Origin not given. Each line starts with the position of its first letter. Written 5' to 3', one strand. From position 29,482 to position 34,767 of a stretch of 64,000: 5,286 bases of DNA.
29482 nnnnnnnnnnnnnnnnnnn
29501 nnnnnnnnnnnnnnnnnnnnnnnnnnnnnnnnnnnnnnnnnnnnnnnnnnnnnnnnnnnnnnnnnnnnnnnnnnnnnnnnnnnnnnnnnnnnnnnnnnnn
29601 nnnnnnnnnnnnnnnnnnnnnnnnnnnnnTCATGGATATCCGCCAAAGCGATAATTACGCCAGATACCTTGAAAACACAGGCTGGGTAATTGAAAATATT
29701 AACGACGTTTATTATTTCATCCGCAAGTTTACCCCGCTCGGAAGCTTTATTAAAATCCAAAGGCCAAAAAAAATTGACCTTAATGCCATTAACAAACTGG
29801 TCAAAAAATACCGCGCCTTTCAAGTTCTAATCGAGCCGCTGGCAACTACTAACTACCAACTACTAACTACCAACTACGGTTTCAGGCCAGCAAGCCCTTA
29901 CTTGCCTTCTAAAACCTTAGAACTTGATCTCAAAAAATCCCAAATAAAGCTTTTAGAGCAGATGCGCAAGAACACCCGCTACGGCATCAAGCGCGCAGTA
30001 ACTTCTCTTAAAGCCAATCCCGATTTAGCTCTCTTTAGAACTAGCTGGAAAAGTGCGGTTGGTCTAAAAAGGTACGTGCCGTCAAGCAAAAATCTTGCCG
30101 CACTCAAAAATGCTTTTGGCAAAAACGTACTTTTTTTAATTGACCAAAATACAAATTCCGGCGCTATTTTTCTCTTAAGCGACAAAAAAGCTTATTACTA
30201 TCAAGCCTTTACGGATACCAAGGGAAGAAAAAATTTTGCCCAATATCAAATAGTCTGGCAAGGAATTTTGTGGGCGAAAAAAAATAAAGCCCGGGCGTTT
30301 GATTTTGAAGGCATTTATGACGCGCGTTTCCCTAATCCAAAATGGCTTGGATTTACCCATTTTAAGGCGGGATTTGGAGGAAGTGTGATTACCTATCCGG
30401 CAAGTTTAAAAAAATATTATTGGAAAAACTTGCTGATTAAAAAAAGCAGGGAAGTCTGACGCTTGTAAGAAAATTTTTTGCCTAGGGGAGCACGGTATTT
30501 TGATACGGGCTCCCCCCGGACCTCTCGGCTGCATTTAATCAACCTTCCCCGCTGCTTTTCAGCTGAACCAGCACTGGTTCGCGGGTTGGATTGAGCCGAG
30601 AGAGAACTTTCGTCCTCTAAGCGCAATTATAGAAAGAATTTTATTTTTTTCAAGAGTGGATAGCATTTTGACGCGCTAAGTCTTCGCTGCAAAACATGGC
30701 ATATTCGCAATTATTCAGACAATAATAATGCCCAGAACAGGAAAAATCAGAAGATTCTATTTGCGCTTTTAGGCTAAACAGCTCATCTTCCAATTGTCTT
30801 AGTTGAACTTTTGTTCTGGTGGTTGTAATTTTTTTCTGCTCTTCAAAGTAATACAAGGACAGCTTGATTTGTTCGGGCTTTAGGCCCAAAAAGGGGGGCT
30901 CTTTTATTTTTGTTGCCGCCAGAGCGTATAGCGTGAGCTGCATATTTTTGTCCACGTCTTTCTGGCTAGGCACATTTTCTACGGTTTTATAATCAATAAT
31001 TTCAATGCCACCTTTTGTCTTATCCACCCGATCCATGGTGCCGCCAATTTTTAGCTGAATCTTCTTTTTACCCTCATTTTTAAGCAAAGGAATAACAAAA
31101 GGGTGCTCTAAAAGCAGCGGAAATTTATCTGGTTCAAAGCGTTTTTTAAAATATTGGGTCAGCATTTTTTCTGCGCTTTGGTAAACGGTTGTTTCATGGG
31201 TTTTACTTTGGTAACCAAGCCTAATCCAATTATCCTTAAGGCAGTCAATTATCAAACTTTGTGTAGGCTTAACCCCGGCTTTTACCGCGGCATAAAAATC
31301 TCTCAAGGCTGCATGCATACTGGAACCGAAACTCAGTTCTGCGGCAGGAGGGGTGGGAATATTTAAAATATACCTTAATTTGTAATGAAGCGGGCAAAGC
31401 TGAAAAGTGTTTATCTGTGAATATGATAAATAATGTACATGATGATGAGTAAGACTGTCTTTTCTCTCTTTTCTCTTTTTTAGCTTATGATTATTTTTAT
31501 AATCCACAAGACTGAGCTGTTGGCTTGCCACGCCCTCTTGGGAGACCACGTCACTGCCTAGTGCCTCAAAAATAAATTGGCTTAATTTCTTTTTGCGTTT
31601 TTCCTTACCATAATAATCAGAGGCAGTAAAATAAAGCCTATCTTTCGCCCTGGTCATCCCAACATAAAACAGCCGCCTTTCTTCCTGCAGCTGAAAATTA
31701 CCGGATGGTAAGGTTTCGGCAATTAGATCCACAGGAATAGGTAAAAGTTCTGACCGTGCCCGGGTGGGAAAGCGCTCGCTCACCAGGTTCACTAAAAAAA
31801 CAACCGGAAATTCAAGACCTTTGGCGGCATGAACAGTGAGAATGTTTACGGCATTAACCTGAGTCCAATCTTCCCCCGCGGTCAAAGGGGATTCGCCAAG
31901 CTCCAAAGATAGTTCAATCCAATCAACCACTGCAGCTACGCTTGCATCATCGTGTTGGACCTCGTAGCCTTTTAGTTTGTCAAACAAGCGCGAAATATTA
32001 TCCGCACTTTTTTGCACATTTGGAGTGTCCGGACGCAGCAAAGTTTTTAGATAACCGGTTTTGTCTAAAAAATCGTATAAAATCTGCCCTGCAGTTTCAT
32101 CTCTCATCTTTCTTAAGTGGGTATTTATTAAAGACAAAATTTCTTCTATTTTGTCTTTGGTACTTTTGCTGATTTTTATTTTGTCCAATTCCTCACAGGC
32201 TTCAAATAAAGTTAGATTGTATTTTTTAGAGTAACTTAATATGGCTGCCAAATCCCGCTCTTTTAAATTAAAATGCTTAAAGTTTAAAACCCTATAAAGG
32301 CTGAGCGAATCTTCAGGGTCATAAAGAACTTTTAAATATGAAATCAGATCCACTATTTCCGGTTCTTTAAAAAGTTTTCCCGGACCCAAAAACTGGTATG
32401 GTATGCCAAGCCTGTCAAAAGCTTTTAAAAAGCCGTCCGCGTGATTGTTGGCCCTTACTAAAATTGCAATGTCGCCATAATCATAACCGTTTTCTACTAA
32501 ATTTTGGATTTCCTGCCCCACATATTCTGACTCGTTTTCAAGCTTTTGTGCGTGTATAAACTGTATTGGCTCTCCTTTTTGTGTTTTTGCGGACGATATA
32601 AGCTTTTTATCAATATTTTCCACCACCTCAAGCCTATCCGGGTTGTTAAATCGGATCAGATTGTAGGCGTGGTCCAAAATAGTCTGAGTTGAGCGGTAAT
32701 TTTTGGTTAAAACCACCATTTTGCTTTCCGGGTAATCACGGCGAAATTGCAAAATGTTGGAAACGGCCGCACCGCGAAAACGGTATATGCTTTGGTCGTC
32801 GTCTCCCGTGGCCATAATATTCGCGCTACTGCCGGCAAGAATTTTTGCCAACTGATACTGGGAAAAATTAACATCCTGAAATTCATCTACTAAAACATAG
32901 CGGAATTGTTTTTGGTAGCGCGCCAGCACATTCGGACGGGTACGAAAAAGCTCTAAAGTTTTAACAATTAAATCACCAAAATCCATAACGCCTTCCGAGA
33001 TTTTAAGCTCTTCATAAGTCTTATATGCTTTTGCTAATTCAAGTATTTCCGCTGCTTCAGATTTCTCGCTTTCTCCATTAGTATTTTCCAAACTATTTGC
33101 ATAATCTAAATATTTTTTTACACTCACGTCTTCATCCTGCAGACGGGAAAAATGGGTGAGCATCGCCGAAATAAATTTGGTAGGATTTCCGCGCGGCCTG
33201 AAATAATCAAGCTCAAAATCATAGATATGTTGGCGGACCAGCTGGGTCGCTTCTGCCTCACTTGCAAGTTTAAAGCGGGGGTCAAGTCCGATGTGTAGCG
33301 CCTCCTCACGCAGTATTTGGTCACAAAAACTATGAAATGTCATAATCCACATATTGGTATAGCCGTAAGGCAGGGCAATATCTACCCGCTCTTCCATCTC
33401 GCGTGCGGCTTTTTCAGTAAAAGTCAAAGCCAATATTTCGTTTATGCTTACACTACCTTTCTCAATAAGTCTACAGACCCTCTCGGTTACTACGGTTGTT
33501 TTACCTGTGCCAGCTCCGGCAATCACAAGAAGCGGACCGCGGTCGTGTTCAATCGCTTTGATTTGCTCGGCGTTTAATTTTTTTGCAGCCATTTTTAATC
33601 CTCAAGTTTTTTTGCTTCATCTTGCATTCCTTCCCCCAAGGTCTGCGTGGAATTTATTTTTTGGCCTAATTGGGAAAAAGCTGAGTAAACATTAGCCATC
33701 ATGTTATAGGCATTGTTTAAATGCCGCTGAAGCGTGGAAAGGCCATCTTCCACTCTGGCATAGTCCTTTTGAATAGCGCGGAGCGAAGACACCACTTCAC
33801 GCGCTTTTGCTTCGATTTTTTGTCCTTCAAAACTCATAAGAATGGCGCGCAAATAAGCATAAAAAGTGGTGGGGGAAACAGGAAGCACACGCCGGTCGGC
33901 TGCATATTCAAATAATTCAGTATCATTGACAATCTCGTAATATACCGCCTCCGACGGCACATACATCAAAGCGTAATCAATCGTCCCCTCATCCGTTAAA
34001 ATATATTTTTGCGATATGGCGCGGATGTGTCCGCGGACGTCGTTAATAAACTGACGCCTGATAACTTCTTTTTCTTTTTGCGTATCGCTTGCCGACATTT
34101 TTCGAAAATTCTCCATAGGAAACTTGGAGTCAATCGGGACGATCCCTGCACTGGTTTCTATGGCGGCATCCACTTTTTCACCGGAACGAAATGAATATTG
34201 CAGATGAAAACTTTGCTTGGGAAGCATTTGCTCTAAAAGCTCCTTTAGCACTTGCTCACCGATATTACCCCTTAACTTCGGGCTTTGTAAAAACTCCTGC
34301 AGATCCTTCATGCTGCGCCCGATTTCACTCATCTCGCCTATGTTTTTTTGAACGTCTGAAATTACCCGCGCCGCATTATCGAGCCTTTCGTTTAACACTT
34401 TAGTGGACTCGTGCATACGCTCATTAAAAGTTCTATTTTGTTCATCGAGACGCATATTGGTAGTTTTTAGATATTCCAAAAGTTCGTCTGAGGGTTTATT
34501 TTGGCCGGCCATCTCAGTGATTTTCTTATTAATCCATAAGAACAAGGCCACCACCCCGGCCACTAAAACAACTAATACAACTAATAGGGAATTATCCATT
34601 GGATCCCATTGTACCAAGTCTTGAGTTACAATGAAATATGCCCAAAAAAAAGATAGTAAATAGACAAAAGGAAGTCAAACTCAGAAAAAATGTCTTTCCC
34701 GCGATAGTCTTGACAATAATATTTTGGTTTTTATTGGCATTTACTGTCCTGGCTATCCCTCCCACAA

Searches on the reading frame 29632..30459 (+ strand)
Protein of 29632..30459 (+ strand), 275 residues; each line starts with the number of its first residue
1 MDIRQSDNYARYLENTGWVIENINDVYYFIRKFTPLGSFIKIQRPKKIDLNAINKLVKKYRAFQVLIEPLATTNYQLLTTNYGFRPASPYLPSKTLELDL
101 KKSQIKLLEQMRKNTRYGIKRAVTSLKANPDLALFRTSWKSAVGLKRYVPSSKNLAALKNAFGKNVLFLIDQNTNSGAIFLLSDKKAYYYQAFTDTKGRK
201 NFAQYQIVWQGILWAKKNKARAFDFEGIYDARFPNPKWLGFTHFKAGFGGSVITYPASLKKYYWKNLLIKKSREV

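Call 10: search_protein_families(library=pfam, proteins=[window:29632-30459:+], max_evalue=0.001)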
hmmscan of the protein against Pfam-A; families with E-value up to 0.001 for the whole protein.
window:29632-30459:+ (275 aa): 1 family
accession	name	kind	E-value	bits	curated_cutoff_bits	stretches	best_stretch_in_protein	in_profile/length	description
PF02388.22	FemAB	-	1.9e-08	34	24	1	176-261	309-391/406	FemAB family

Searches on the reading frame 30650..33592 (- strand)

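Call 10: search_protein_families(library=pfam, proteins=[window:30650-33592:-], max_evalue=0.001)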
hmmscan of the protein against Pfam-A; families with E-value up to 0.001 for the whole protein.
window:30650-33592:- (980 aa): 8 families
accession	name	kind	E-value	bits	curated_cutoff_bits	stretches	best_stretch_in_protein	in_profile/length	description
PF00580.27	UvrD-helicase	-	2.2e-79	267.4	23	1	6-288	1-271/271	UvrD/REP helicase N-terminal domain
PF13361.12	UvrD_C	-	7.9e-62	210.1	25.6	1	293-658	1-348/350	UvrD-like helicase C-terminal domain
PF12705.13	PDDEXK_1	-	1.1e-34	121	22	1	722-968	2-246/247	PD-(D/E)XK nuclease superfamily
PF13245.12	AAA_19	-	5.2e-25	88.6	25.1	1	12-273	3-134/134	AAA domain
PF13538.12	UvrD_C_2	-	1.1e-11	44.8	27.4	2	584-604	4-24/52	UvrD-like helicase C-terminal domain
PF13604.12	AAA_30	-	9.4e-10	39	27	1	6-72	2-68/191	AAA domain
PF01443.25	Viral_helicase1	-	1.5e-05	25.4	21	0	582-655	177-226/228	Viral superfamily 1 RNA helicase core domain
PF10926.14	DUF2800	-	0.00013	21.7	21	1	849-962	118-223/368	Protein of unknown function (DUF2800)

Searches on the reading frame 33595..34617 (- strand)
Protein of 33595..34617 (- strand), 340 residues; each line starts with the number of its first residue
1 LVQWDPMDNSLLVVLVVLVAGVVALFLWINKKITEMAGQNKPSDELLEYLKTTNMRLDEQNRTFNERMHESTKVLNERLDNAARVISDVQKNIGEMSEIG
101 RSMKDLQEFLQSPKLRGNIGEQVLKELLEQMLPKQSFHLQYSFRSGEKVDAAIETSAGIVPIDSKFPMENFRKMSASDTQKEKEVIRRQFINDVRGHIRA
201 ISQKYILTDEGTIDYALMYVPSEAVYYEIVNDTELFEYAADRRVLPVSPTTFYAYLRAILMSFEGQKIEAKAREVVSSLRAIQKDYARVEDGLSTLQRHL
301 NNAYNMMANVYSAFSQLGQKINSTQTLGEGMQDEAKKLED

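Call 10: search_protein_families(library=pfam, proteins=[window:33595-34617:-], max_evalue=0.001)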
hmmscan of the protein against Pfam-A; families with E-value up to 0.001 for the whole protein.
window:33595-34617:- (340 aa): 1 family
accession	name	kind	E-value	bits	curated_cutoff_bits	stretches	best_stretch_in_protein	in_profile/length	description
PF02646.22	RmuC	-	2.8e-56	191.2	26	1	56-329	2-286/291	RmuC family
